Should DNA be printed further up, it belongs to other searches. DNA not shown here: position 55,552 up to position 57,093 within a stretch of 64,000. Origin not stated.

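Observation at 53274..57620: Signalling cluster built around an unusual MEDS-Crp/FNR fusion regulator, with an HATPase (RsbW-like) partner, DUF2294 and a PAS-GAF-HD-GYP protein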

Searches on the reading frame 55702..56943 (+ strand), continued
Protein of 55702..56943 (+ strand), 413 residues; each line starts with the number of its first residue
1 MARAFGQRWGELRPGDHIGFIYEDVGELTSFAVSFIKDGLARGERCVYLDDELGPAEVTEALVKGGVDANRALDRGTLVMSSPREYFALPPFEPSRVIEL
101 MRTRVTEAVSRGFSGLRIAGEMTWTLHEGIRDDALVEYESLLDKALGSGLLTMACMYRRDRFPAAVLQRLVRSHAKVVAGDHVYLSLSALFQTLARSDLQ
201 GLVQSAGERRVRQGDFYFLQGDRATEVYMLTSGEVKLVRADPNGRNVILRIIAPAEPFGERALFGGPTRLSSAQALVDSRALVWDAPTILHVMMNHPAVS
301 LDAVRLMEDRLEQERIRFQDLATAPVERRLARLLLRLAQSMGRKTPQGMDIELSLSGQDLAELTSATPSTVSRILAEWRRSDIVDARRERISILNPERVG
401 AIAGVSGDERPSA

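Call 78: search_protein_families(library=pfam, proteins=[L032:2311-4113:+, L032:6626-7372:+, L020:4523-5146:-, L030:1169-3664:-, L017:8426-10444:+, L017:1911-3443:-, L002:4347-5645:-, L008:3092-4933:-, L012:5708-7492:-], max_evalue=0.0001)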
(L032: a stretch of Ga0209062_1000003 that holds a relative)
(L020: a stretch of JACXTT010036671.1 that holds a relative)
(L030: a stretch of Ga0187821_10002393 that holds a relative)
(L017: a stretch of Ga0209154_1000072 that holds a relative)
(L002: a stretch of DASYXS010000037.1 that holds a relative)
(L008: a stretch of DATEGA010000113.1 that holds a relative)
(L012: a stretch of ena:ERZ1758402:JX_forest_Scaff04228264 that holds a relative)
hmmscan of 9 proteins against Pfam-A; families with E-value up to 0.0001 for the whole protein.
L032:2311-4113:+ (600 aa): 3 families
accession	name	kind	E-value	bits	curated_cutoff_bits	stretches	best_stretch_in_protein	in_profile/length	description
PF02781.21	G6PD_C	-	2e-128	428.1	27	1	282-580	1-295/296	Glucose-6-phosphate dehydrogenase, C-terminal domain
PF00479.28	G6PD_N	-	2.6e-58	198.1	22.1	1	98-280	1-183/183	Glucose-6-phosphate dehydrogenase, NAD binding domain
PF01791.15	DeoC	-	1.7e-05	25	23.8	1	1-62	110-169/229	DeoC/LacD family aldolase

L032:6626-7372:+ (248 aa): 2 families
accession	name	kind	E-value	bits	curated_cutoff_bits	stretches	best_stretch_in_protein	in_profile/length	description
PF00027.35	cNMP_binding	-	1.7e-24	86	27.5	1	45-131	1-87/89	Cyclic nucleotide-binding domain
PF13545.12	HTH_Crp_2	-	1e-09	38.6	27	1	166-234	2-65/70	Crp-like helix-turn-helix domain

L020:4523-5146:- (207 aa): 2 families
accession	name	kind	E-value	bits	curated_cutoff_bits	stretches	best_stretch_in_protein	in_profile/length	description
PF13487.12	HD_5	-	1.5e-35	122.9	27.2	1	28-193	4-170/170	HD domain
PF01966.28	HD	-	1.2e-26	93.7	22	1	39-162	2-116/116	HD domain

L030:1169-3664:- (831 aa): 11 families
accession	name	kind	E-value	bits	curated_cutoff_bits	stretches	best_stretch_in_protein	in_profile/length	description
PF13487.12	HD_5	-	8.3e-33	114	27.2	1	657-819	5-170/170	HD domain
PF00989.32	PAS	-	2.2e-23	82.8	22.6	2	221-327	2-110/113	PAS fold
PF13426.13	PAS_9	-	6.7e-23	81.4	27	2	236-332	7-103/103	PAS domain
PF13188.13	PAS_8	-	7.6e-18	64.2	21.8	2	220-273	1-54/65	PAS domain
PF01966.28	HD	-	3.1e-15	56.9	22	1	668-787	3-115/116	HD domain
PF00072.30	Response_reg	-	5.2e-15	56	30.2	1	88-189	1-100/111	Response regulator receiver domain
PF08447.18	PAS_3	-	3.7e-14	53.2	25.6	2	368-450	2-87/89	PAS fold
PF13185.12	GAF_2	-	5.4e-14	53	28.6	1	486-629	2-136/136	GAF domain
PF08448.16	PAS_4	-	1.1e-12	48.6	23.1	1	227-335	2-110/110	PAS fold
PF01590.32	GAF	-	1.9e-12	48.3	22.4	1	487-628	1-133/133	GAF domain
PF13492.12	GAF_3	-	1e-08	36.1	27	1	490-630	4-129/129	GAF domain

L017:8426-10444:+ (672 aa): 4 families
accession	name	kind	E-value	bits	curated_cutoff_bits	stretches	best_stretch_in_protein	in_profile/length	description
PF02518.31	HATPase_c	-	4.5e-31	108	26.4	1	405-514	2-109/111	Histidine kinase-, DNA gyrase B-, and HSP90-like ATPase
PF00072.30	Response_reg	-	5.9e-20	71.9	30.2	1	544-655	1-109/111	Response regulator receiver domain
PF00512.31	HisKA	-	1.8e-19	70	26.9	1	292-357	1-66/66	His Kinase A (phospho-acceptor) domain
PF05227.19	CHASE3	-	6.6e-19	68.6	28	1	53-193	4-137/138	CHASE3 domain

L017:1911-3443:- (510 aa): 10 families
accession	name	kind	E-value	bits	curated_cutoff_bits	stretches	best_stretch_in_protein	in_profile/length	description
PF02518.31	HATPase_c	-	2.3e-32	112.2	26.4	1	390-498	2-108/111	Histidine kinase-, DNA gyrase B-, and HSP90-like ATPase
PF00512.31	HisKA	-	3.8e-21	75.3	26.9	1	277-342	1-66/66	His Kinase A (phospho-acceptor) domain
PF13426.13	PAS_9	-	5.2e-18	65.7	27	1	154-257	1-103/103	PAS domain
PF00989.32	PAS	-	9.1e-18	64.8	22.6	1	145-255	2-113/113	PAS fold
PF08448.16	PAS_4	-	2e-14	54.2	23.1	1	150-260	1-110/110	PAS fold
PF00072.30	Response_reg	-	3.8e-09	37.1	30.2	1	17-125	1-109/111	Response regulator receiver domain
PF13188.13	PAS_8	-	2.6e-07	30.7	21.8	1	144-192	1-50/65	PAS domain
PF13596.12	PAS_10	-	1.1e-06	29.7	22.1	1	151-255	6-105/106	PAS domain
PF08447.18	PAS_3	-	7e-06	26.7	25.6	1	167-249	2-86/89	PAS fold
PF13581.12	HATPase_c_2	-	1.5e-05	25.4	27.4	1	396-477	34-112/127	Histidine kinase-like ATPase domain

L002:4347-5645:- (432 aa): 5 families
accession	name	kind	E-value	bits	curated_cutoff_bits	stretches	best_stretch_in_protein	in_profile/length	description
PF13487.12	HD_5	-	2.4e-31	109.2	27.2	1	266-419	3-170/170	HD domain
PF13185.12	GAF_2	-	3.4e-14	53.7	28.6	1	108-247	4-136/136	GAF domain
PF01966.28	HD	-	8.3e-10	39.4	22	1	278-385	2-113/116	HD domain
PF01590.32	GAF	-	1e-09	39.4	22.4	1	109-246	3-133/133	GAF domain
PF13492.12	GAF_3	-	2.2e-05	25.3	27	1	110-248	4-129/129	GAF domain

L008:3092-4933:- (613 aa): 9 families
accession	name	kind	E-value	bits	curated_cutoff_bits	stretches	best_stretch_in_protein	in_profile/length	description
PF13487.12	HD_5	-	1.5e-44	152.2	27.2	1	421-585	3-170/170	HD domain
PF01966.28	HD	-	1.5e-21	77.3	22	1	433-551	2-113/116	HD domain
PF13185.12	GAF_2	-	4.3e-16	59.8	28.6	1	261-402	2-136/136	GAF domain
PF13426.13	PAS_9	-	1.2e-13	51.6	27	1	132-232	3-103/103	PAS domain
PF01590.32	GAF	-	3.9e-12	47.3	22.4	1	264-401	3-133/133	GAF domain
PF00989.32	PAS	-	6.8e-10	39.4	22.6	1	126-218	7-101/113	PAS fold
PF13492.12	GAF_3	-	7.5e-09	36.5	27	1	263-403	2-129/129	GAF domain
PF13188.13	PAS_8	-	6.8e-08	32.6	21.8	0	126-169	7-50/65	PAS domain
PF08447.18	PAS_3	-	1.1e-07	32.5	25.6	1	142-226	1-88/89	PAS fold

L012:5708-7492:- (594 aa): 0 families

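Call 87: search_protein_representatives(alignment_id=A2)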
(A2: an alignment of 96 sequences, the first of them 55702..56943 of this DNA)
Query: 96 sequences, 417 profile positions. Proteins with E-value up to 0.001 (for the whole library): 85681; up to 1e-10: 30711; up to 1e-30: 1686. The best 150 are listed.
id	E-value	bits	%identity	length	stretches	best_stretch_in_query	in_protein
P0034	2.6e-203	691.5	-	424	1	1-412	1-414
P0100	3.8e-161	552.6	-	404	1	4-406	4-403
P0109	2.5e-142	490.7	-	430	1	5-411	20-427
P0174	2.6e-140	484.0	-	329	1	96-414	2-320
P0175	3.4e-125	434.2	-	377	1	5-281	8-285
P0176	5.0e-109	380.9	-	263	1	156-412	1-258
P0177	2.8e-108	378.5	-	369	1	2-347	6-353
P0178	3.4e-98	345.3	-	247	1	177-409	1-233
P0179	4.8e-82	292.0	-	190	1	216-405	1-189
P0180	2.3e-79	283.3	-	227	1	3-220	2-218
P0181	5.9e-70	252.2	-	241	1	185-406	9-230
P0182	4.5e-67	242.7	-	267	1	185-406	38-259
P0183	1.5e-66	241.0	-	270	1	186-405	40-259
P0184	2.5e-66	240.3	-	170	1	261-413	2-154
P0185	3.5e-66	239.8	-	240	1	187-405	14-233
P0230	2.2e-53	197.6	-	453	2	188-400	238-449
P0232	4.1e-53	196.7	-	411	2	6-184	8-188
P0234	6.5e-53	196.1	-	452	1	183-405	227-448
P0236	2.3e-52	194.3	-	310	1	14-213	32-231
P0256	5.2e-51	189.8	-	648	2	7-183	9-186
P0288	4.5e-48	180.2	-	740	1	6-186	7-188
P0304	8.3e-47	176.0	-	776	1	4-184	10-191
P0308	2.2e-46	174.6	-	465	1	6-187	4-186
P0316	4.2e-46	173.6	-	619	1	5-178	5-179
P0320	5.3e-46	173.3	-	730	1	4-186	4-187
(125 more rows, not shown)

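Call 88: search_protein_families(library=pfam, proteins=[P0232, P0256, P0288, P0304, P0308, P0316, P0320, P0236, P0230, P0234], max_evalue=0.0001)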
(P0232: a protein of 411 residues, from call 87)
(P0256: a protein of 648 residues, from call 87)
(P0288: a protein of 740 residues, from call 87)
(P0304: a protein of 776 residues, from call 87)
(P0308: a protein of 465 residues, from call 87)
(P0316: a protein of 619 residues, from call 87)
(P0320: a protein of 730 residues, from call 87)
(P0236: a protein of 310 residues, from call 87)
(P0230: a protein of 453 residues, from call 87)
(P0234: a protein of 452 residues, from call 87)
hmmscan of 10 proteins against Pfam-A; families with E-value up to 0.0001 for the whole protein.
P0232 (411 aa): 1 family
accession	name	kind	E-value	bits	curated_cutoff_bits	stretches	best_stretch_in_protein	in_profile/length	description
PF14417.12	MEDS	-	1.1e-78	263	29.8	2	241-401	1-161/161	MEDS: MEthanogen/methylotroph, DcmR Sensory domain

P0256 (648 aa): 4 families
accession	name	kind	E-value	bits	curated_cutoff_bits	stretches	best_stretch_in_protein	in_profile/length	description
PF14417.12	MEDS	-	5.4e-75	251.1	29.8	2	238-398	1-161/161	MEDS: MEthanogen/methylotroph, DcmR Sensory domain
PF07568.18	HisKA_2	-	2.7e-27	95.1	22.3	1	454-526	1-76/76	Histidine kinase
PF02518.31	HATPase_c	-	5.9e-09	36.8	26.4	1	553-643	7-110/111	Histidine kinase-, DNA gyrase B-, and HSP90-like ATPase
PF07536.20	HWE_HK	-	3.7e-08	34.4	22.8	1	454-505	1-53/83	HWE histidine kinase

P0288 (740 aa): 5 families
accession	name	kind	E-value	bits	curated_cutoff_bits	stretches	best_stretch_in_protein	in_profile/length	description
PF14417.12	MEDS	-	5.7e-50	169.7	29.8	1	17-177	1-161/161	MEDS: MEthanogen/methylotroph, DcmR Sensory domain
PF07228.17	SpoIIE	-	1.5e-46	159.2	25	1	497-686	2-191/192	Stage II sporulation protein E (SpoIIE)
PF13185.12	GAF_2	-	1.2e-15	58.4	28.6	1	287-440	2-136/136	GAF domain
PF01590.32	GAF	-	1.8e-12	48.4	22.4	1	288-439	1-133/133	GAF domain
PF13492.12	GAF_3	-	3e-08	34.6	27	1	290-441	3-129/129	GAF domain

P0304 (776 aa): 4 families
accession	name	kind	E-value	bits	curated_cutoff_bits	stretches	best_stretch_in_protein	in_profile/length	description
PF00072.30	Response_reg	-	3.4e-53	179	30.2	2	640-753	1-110/111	Response regulator receiver domain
PF14417.12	MEDS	-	2.8e-51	174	29.8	1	22-182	1-161/161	MEDS: MEthanogen/methylotroph, DcmR Sensory domain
PF02518.31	HATPase_c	-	3.9e-32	111.4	26.4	1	359-472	1-107/111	Histidine kinase-, DNA gyrase B-, and HSP90-like ATPase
PF00512.31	HisKA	-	4e-24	84.9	26.9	1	247-312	1-66/66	His Kinase A (phospho-acceptor) domain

P0308 (465 aa): 3 families
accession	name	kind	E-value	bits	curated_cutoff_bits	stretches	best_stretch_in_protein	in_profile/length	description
PF14417.12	MEDS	-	3e-51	173.9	29.8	1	14-174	1-161/161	MEDS: MEthanogen/methylotroph, DcmR Sensory domain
PF02518.31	HATPase_c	-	8.9e-26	91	26.4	1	358-463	4-108/111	Histidine kinase-, DNA gyrase B-, and HSP90-like ATPase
PF00512.31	HisKA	-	2.1e-13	50.5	26.9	1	246-309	2-62/66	His Kinase A (phospho-acceptor) domain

P0316 (619 aa): 4 families
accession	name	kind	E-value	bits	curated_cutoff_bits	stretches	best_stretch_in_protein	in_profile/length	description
PF14417.12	MEDS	-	4.5e-52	176.6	29.8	1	17-176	2-161/161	MEDS: MEthanogen/methylotroph, DcmR Sensory domain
PF02518.31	HATPase_c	-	9.9e-29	100.5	26.4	1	349-458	2-108/111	Histidine kinase-, DNA gyrase B-, and HSP90-like ATPase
PF00072.30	Response_reg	-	1.2e-20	74.1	30.2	1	485-593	1-107/111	Response regulator receiver domain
PF00512.31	HisKA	-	5.3e-14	52.5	26.9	1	237-300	2-64/66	His Kinase A (phospho-acceptor) domain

P0320 (730 aa): 7 families
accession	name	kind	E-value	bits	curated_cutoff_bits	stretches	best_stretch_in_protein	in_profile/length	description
PF14417.12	MEDS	-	8e-56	188.8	29.8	1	16-176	1-161/161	MEDS: MEthanogen/methylotroph, DcmR Sensory domain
PF02518.31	HATPase_c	-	2.7e-21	76.5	26.4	1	467-587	2-109/111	Histidine kinase-, DNA gyrase B-, and HSP90-like ATPase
PF00072.30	Response_reg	-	1.3e-18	67.7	30.2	1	611-721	2-110/111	Response regulator receiver domain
PF13426.13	PAS_9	-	1.3e-07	32.2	27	1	239-343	2-103/103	PAS domain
PF08448.16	PAS_4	-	3.2e-07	31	23.1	1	237-345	4-109/110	PAS fold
PF00989.32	PAS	-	3.7e-07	30.6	22.6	1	229-340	2-112/113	PAS fold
PF00512.31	HisKA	-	2.4e-06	27.9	26.9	1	361-422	3-63/66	His Kinase A (phospho-acceptor) domain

P0236 (310 aa): 1 family
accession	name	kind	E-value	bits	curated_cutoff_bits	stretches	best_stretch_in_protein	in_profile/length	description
PF14417.12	MEDS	-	2.4e-25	89.7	29.8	1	38-192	5-160/161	MEDS: MEthanogen/methylotroph, DcmR Sensory domain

P0230 (453 aa): 5 families
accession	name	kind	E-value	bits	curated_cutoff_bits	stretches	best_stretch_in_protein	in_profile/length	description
PF13545.12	HTH_Crp_2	-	1.2e-28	99.3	27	2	107-176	1-67/70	Crp-like helix-turn-helix domain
PF00027.35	cNMP_binding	-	8.8e-21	74.1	27.5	2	259-347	2-89/89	Cyclic nucleotide-binding domain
PF00356.27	LacI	-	3e-08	33.7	27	0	408-440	4-34/46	Bacterial regulatory proteins, lacI family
PF25213.1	HVO_A0261_N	-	1.2e-06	28.7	35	0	133-166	26-59/86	HVO_A0261 N-terminal domain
PF01047.28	MarR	-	6.7e-05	23.1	24.6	0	131-165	17-51/59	MarR family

P0234 (452 aa): 3 families
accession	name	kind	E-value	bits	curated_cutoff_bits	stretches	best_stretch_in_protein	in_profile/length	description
PF00027.35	cNMP_binding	-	1.2e-15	57.7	27.5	1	253-339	2-89/89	Cyclic nucleotide-binding domain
PF13545.12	HTH_Crp_2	-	5.5e-15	55.5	27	1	371-444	1-69/70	Crp-like helix-turn-helix domain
PF00325.26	Crp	-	3e-06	27.3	21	1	398-422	3-27/32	Bacterial regulatory proteins, crp family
